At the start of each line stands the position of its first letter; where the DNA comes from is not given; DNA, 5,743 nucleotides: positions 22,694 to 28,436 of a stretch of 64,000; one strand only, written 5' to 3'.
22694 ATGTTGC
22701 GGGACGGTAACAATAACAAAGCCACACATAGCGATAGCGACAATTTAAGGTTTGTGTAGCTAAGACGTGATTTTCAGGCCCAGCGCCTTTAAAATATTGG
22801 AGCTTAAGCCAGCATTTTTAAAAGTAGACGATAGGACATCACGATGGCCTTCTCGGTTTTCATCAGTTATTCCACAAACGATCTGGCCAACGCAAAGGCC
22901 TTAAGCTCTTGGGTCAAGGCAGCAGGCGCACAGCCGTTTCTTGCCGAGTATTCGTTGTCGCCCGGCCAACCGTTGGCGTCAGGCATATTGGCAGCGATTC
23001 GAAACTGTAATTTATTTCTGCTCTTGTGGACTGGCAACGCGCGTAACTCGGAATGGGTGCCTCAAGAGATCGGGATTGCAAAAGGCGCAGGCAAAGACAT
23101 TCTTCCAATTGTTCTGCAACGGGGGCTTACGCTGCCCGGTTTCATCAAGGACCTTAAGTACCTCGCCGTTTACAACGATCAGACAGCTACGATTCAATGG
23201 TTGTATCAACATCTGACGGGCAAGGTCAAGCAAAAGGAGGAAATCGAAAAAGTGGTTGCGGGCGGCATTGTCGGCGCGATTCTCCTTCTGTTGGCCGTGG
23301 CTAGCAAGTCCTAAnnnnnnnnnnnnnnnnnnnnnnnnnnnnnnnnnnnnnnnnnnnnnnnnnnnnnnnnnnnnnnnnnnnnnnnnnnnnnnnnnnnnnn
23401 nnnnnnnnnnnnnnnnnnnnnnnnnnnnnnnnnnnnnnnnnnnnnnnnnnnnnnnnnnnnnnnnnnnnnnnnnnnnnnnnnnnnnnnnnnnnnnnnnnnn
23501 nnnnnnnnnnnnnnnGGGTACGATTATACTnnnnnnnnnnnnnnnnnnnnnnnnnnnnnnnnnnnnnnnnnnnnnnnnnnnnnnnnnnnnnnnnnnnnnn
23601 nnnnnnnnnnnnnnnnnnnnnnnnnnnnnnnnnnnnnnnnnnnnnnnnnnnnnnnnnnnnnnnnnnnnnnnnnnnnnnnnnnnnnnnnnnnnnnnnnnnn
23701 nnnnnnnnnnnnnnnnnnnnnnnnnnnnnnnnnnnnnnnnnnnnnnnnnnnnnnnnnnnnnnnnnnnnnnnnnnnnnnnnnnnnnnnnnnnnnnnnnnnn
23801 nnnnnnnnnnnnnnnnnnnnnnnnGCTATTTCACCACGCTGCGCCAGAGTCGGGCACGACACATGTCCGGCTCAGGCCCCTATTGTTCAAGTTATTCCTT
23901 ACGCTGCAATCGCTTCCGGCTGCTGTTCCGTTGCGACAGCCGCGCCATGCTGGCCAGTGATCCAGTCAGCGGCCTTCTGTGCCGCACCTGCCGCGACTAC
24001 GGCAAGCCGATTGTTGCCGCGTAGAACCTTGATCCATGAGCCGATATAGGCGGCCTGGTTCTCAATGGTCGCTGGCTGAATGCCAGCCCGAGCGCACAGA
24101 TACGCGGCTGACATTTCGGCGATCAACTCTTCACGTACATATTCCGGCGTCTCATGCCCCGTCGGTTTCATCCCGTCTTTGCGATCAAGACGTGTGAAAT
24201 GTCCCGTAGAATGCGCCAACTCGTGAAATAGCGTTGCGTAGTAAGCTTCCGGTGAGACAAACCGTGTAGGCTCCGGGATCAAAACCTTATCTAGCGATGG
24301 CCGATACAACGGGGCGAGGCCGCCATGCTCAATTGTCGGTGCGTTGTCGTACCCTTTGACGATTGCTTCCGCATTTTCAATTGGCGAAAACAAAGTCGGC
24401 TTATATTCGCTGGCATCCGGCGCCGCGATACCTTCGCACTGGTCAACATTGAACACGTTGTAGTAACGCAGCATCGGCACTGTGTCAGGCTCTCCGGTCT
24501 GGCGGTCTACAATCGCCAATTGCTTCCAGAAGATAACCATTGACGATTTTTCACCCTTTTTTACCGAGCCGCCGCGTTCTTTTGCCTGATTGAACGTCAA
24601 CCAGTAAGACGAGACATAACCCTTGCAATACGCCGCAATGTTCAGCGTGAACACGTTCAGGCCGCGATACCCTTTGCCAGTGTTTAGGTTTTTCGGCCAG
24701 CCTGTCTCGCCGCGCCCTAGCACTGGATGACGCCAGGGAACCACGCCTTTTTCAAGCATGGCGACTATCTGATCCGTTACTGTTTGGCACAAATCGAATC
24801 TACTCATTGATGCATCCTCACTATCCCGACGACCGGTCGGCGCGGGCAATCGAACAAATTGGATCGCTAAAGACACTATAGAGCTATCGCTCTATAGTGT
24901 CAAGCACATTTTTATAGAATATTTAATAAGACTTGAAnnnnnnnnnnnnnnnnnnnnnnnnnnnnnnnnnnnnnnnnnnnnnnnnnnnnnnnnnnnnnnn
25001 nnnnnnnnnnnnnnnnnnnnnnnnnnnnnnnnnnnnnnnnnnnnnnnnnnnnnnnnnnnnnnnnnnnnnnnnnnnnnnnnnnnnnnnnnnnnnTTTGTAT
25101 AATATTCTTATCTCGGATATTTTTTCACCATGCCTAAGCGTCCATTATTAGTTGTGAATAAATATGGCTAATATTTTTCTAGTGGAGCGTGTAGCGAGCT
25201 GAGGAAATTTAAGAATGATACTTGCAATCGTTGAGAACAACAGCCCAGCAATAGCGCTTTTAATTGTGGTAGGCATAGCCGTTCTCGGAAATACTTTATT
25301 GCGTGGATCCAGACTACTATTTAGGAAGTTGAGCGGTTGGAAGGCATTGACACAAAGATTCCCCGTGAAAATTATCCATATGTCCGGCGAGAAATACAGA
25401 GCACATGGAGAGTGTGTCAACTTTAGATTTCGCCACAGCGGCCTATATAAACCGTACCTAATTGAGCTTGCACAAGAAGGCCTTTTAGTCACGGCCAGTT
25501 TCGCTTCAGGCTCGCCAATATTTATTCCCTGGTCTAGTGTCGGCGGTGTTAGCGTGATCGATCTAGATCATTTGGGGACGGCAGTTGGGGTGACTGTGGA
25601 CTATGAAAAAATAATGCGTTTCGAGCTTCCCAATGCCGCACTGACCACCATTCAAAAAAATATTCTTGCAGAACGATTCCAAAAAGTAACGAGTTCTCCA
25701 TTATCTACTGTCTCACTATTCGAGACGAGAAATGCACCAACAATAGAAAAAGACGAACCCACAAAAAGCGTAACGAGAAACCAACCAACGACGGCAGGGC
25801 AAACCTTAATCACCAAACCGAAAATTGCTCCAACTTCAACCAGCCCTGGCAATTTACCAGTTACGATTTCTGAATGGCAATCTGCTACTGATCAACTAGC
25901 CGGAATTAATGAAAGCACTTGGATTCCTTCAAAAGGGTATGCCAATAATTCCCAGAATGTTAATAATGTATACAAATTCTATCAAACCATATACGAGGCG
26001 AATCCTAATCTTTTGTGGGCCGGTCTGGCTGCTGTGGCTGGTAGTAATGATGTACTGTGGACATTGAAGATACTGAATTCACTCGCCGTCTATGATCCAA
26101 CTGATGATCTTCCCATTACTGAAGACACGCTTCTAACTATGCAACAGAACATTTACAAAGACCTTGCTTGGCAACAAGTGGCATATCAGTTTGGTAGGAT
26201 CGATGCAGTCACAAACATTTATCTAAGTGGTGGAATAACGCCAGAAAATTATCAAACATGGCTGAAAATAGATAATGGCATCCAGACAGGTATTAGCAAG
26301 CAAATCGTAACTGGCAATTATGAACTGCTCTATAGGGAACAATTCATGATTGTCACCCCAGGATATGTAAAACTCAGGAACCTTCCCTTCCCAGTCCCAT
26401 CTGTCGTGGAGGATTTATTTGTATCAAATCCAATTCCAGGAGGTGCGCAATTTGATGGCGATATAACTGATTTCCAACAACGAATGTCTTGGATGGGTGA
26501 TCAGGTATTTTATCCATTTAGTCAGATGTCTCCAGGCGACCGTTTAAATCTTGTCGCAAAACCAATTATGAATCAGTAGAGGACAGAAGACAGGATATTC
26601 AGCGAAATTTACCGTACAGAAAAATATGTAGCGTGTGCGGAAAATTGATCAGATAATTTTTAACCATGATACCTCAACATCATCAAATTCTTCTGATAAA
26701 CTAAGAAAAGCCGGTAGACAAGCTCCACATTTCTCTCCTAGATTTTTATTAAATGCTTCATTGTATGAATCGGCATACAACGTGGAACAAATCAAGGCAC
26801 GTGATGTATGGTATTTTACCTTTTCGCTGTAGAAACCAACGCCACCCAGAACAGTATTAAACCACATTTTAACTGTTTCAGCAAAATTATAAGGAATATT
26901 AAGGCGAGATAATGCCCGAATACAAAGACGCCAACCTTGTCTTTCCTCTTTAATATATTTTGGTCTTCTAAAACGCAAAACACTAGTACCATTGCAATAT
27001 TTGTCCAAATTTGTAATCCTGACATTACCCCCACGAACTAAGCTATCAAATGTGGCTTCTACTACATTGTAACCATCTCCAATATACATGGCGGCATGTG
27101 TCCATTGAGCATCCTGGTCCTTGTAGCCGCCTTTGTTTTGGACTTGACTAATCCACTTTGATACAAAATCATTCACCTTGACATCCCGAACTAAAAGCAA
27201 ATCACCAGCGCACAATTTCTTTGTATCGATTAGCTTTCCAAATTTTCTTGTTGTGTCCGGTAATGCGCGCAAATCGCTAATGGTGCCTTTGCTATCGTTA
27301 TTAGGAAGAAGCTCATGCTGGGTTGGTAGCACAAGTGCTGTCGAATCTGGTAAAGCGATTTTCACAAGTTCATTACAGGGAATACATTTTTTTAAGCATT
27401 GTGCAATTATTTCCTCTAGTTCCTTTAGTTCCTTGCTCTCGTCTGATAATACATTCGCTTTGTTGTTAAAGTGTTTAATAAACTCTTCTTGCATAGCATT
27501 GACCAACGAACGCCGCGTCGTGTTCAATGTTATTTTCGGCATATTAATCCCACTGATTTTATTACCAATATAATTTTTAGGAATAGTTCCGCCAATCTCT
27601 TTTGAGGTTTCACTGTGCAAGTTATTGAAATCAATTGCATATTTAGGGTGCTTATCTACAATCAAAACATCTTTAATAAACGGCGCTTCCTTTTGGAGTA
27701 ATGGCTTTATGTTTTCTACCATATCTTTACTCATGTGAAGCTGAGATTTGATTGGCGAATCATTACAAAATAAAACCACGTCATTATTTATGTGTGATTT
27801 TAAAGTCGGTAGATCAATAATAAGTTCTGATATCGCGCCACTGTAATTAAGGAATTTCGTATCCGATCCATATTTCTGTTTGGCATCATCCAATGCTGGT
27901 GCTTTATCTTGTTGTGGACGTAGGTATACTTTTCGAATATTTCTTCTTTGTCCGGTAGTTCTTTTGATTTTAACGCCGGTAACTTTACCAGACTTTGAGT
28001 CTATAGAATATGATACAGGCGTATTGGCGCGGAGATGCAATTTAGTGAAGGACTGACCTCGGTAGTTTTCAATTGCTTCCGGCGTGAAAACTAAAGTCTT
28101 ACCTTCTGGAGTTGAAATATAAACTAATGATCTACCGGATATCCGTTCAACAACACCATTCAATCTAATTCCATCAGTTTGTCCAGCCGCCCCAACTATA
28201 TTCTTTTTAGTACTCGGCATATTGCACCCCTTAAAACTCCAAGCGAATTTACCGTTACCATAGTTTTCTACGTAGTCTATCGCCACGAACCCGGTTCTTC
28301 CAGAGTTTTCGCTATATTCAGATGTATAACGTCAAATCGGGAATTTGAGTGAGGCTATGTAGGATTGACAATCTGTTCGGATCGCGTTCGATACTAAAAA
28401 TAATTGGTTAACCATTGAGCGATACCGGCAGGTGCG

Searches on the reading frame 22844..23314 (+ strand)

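Call 90: search_protein_families(library=pfam, proteins=[window:22844-23314:+], max_evalue=0.001)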
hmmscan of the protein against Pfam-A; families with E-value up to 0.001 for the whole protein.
window:22844-23314:+ (156 aa): 4 families
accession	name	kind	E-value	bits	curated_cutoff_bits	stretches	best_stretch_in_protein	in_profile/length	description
PF13676.11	TIR_2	-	4.4e-17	63.1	28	1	5-112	1-111/122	TIR domain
PF08937.16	ThsB_TIR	-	7.1e-05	23.6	21.2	1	6-91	1-95/100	Thoeris protein ThsB, TIR-like domain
PF13271.11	DUF4062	-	0.00019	22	24.7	1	5-63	2-61/82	Domain of unknown function (DUF4062)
PF01582.25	TIR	-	0.00085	19.6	21.3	0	3-81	2-82/179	TIR domain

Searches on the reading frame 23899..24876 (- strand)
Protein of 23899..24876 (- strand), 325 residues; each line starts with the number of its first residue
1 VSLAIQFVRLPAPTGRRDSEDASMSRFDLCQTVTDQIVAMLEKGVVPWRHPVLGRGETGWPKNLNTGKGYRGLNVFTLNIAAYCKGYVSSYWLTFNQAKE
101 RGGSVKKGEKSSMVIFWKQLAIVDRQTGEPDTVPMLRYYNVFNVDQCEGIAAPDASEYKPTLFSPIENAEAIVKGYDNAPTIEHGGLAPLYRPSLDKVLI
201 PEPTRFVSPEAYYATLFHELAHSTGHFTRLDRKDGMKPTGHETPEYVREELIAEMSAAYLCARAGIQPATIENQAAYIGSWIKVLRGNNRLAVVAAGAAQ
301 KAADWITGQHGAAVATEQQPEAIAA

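Call 13: search_protein_families(library=pfam, proteins=[window:23899-24876:-], max_evalue=0.01)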
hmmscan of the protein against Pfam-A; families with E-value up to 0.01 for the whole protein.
window:23899-24876:- (325 aa): 2 families
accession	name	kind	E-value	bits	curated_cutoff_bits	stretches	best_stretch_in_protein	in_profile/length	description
PF08401.16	ArdcN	-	6.1e-32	110.8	22.6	1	28-142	2-123/123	N-terminal domain of anti-restriction factor ArdC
PF18818.7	MPTase-PolyVal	-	1e-31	110.1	27.5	1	169-296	3-124/126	Zincin-like metallopeptidase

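Call 14: search_protein_families(library=padloc, proteins=[window:23899-24876:-], max_evalue=0.01)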
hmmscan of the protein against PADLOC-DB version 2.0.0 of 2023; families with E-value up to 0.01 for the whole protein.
window:23899-24876:- (325 aa): 0 families

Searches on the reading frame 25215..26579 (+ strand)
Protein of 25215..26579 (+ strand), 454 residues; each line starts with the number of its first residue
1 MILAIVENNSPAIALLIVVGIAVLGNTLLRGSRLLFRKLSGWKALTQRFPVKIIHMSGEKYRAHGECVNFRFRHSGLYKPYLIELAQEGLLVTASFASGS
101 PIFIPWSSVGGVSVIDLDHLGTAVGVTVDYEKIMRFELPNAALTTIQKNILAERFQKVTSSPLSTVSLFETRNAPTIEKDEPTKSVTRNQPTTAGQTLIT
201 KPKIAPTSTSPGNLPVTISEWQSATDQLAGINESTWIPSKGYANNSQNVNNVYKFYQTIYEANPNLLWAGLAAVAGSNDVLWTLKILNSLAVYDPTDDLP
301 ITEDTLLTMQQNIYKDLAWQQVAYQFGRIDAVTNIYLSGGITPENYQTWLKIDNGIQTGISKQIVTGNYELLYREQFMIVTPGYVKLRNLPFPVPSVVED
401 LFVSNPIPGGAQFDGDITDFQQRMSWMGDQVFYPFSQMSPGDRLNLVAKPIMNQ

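Call 13: search_protein_families(library=pfam, proteins=[window:25215-26579:+], max_evalue=0.01)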
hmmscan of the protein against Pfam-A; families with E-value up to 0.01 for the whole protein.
window:25215-26579:+ (454 aa): 1 family
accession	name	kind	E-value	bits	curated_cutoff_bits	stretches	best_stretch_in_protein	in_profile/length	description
PF10720.14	DUF2515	-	0.0045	16.8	24.3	0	256-287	13-43/294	Protein of unknown function (DUF2515)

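Call 14: search_protein_families(library=padloc, proteins=[window:25215-26579:+], max_evalue=0.01)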
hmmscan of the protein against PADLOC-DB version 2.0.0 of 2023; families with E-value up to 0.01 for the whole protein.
window:25215-26579:+ (454 aa): 0 families

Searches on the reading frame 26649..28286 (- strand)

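Call 13: search_protein_families(library=pfam, proteins=[window:26649-28286:-], max_evalue=0.01)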
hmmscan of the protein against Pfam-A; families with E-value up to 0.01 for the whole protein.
window:26649-28286:- (545 aa): 1 family
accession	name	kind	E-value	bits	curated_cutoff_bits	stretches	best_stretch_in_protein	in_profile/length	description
PF05708.18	Peptidase_C92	-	0.0014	19.2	27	1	392-469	22-99/166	Permuted papain-like amidase enzyme, YaeF/YiiX, C92 family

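Call 14: search_protein_families(library=padloc, proteins=[window:26649-28286:-], max_evalue=0.01)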
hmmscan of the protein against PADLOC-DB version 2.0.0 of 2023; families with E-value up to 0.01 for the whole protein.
window:26649-28286:- (545 aa): 0 families
